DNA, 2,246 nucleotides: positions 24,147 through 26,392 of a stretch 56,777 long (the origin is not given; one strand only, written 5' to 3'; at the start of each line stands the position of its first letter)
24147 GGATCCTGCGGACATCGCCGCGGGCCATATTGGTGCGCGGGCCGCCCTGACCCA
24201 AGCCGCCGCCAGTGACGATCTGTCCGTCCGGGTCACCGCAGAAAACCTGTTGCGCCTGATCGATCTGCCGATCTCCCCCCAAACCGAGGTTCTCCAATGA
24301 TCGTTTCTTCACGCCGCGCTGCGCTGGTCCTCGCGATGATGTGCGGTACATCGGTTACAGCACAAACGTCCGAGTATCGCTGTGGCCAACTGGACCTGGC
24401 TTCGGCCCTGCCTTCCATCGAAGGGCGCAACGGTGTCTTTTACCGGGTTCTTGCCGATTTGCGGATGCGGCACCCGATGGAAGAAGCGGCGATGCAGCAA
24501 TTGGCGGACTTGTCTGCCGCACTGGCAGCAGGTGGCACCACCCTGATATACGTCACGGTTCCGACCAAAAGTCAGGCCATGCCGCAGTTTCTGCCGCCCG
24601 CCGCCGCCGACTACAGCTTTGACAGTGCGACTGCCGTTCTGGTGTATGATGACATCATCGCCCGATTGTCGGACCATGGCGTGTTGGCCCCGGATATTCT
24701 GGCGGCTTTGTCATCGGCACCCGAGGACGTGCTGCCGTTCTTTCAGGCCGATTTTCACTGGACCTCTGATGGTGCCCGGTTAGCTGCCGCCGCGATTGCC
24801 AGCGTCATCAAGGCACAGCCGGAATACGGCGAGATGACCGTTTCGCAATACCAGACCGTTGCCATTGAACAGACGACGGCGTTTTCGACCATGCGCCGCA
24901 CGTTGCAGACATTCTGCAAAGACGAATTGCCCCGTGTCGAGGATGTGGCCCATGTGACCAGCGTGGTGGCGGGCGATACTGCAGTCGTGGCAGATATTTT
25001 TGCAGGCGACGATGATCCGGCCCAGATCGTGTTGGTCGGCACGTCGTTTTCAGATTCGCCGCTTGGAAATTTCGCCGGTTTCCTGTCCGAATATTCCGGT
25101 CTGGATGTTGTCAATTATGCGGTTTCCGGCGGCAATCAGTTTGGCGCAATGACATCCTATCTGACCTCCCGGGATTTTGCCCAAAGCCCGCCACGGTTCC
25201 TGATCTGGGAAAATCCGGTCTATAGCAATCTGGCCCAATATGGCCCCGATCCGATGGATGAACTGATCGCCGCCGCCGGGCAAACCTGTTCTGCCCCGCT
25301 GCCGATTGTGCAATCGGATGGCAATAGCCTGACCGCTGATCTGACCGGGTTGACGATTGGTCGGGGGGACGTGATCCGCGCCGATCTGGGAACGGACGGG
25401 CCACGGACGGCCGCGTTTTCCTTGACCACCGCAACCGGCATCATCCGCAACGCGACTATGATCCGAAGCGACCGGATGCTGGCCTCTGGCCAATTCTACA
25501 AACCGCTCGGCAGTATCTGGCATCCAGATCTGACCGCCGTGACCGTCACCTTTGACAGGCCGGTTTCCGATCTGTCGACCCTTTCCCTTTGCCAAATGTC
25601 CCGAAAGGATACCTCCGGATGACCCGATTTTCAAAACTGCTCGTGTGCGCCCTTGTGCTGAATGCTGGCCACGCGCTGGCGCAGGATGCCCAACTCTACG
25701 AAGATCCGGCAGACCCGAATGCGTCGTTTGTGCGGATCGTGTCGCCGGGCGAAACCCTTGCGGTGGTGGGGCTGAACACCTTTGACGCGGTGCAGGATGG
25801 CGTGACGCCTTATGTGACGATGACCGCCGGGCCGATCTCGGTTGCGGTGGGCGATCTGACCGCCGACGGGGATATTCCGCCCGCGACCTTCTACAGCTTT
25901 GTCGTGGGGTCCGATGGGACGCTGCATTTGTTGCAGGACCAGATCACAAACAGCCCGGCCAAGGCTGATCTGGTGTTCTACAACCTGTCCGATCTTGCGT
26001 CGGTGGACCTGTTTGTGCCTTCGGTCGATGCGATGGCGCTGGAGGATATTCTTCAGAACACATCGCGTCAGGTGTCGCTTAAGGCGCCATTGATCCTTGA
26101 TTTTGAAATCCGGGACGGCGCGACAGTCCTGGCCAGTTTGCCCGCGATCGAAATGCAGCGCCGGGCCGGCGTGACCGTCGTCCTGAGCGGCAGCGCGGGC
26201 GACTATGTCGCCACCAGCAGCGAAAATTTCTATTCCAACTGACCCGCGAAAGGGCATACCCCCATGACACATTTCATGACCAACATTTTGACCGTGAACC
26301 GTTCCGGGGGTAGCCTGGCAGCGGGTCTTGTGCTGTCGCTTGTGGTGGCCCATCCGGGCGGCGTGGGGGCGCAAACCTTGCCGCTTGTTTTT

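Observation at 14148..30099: Alginate-type (O-acetylated polymannuronate) exopolysaccharide operon in an alphaproteobacterial-looking genome, rearranged and lacking the AlgK/AlgE export pair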

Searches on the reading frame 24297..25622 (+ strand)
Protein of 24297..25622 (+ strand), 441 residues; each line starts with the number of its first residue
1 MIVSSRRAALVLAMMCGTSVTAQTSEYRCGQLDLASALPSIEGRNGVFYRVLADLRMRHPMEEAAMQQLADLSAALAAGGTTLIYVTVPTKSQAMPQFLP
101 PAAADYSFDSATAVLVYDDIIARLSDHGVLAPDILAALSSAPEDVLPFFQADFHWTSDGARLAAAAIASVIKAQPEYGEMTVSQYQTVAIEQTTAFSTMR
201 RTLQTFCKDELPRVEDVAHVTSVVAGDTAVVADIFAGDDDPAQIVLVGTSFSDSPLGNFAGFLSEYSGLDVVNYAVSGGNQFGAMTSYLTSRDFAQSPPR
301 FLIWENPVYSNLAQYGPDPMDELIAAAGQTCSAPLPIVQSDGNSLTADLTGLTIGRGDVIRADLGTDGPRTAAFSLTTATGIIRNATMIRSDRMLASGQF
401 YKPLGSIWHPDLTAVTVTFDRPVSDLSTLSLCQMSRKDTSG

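Call 3: search_protein_families(library=pfam, proteins=[window:24297-25622:+], max_evalue=0.01)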
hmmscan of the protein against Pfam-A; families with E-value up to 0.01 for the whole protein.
window:24297-25622:+ (441 aa): 1 family
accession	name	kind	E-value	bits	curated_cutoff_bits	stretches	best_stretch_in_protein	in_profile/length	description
PF16822.11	ALGX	-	1.2e-49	169.8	26.5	1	55-307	16-267/268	SGNH hydrolase-like domain, acetyltransferase AlgX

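Call 4: search_protein_families(library=ncbifam, proteins=[window:24297-25622:+], max_evalue=0.01)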
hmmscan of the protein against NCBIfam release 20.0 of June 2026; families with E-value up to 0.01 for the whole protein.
window:24297-25622:+ (441 aa): 0 families

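Call 16: search_solved_structures(query=window:24297-25622:+, max_evalue=0.1, show_alignments=2)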
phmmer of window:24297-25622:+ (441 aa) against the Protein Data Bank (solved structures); distinct sequences matched with E-value up to 0.1: 3.
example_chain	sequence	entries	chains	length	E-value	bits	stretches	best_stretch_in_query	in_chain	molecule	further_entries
4knc_B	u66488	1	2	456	6.4e-34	120.5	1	25-315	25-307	Alginate biosynthesis protein AlgX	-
7ula_A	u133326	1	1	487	9.2e-27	97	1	42-309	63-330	Alginate biosynthesis protein AlgX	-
4o8v_A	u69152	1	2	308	8.2e-17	64.2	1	74-308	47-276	Alginate biosynthesis protein AlgJ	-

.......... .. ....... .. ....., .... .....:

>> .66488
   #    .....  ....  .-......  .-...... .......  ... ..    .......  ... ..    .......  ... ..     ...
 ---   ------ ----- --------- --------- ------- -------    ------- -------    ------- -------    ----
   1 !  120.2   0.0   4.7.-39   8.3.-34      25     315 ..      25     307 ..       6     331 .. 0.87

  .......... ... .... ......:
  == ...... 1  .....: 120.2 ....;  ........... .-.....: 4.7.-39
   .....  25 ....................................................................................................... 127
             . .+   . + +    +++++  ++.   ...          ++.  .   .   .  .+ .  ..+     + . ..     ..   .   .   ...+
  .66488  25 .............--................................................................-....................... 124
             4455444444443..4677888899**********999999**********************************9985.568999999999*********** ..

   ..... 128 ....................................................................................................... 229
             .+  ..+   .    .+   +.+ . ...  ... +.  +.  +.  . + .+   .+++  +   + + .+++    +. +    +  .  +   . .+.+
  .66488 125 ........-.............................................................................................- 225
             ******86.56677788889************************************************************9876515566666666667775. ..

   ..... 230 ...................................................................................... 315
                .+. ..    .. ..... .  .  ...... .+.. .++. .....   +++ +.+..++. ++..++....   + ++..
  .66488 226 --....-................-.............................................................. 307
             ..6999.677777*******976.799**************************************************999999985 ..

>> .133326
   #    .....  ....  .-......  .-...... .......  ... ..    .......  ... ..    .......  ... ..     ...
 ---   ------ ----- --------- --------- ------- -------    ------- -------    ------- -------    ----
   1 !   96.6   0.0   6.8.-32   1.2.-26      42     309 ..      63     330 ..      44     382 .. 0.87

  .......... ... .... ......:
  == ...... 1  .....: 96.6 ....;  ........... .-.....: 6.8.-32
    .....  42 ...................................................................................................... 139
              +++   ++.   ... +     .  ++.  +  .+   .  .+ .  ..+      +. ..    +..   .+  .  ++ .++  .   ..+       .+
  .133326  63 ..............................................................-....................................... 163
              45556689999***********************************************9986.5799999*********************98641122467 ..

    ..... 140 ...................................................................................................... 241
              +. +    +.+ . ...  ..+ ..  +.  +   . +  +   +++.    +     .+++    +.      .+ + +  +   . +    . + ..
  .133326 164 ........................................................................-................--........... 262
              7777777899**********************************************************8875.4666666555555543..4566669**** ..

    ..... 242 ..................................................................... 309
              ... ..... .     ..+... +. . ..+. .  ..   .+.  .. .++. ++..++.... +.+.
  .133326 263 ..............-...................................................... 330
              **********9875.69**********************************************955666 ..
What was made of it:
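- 24297..25622 (+): algX, periplasmic SGNH acetyltransferase with a C-terminal domain. 120 bits to AlgX 4knc (call 16).
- On Alginate (Alg) synthase-dependent EPS system: AlgX scores 120 bits to 4knc (call 16).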

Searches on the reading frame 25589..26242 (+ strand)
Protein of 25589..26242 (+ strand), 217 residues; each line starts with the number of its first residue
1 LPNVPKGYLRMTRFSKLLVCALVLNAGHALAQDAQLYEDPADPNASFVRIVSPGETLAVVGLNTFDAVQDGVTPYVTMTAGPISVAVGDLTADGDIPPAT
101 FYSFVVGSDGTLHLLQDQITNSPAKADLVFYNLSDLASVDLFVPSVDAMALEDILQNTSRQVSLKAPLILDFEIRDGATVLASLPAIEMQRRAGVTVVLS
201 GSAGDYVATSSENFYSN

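Call 3: search_protein_families(library=pfam, proteins=[window:25589-26242:+], max_evalue=0.01)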
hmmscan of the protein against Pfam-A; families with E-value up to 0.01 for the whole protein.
window:25589-26242:+ (217 aa): 1 family
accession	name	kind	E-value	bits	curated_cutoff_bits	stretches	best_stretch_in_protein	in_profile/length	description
PF11182.14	AlgF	-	8e-08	32.4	34.4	1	21-135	3-120/179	Alginate O-acetyl transferase AlgF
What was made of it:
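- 25619..26242 (+): algF-like periplasmic protein. PF11182 at E 8e-8, 32.4 bits, below the 34.4 cut-off (call 3).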

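Call 4: search_protein_families(library=ncbifam, proteins=[window:25589-26242:+], max_evalue=0.01)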
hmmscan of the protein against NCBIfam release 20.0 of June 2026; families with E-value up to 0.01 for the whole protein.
window:25589-26242:+ (217 aa): 0 families
